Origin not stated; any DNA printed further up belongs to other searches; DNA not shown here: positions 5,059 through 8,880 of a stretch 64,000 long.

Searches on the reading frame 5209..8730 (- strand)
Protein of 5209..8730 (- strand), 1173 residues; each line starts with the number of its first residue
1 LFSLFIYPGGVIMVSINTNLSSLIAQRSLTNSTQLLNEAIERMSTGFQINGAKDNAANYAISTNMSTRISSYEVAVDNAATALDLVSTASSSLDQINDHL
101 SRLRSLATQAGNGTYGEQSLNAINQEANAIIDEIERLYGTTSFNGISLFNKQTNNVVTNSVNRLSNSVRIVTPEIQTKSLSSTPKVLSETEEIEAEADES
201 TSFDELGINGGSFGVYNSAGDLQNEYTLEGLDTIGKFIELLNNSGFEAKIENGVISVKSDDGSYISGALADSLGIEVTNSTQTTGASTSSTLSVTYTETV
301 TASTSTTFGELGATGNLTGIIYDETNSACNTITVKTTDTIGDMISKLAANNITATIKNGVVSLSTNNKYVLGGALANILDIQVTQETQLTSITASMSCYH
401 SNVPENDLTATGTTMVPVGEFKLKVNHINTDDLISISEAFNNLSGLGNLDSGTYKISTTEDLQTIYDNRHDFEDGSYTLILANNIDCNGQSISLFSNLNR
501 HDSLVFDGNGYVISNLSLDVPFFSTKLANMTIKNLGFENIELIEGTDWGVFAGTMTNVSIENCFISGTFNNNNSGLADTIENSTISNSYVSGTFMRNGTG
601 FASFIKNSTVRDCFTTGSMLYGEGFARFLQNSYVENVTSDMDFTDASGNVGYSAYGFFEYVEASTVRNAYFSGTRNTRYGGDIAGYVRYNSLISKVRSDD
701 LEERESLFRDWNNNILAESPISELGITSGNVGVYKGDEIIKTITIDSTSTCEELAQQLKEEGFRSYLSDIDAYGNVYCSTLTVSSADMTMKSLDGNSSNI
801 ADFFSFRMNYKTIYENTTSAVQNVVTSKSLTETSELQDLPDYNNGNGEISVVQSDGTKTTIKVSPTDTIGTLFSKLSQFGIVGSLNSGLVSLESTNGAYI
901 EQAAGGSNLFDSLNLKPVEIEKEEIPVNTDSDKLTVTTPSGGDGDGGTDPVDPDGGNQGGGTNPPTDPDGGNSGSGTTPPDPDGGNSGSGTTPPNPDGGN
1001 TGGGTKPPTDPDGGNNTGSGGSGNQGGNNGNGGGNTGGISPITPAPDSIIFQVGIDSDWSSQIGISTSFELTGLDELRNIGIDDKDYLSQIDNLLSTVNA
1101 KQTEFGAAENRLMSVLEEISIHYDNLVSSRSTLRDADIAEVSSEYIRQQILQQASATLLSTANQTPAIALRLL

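Call 68: search_protein_families(library=pfam, proteins=[window:5209-8730:-], max_evalue=0.0001)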
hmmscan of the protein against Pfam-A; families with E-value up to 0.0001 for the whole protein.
window:5209-8730:- (1173 aa): 2 families
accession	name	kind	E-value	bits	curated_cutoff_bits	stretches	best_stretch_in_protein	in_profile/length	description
PF00669.25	Flagellin_N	-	4.7e-30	104.9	26.6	1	16-152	1-137/139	Bacterial flagellin N-terminal helical region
PF00700.27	Flagellin_C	-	1.1e-14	54.9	23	1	1089-1173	2-86/86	Bacterial flagellin C-terminal helical region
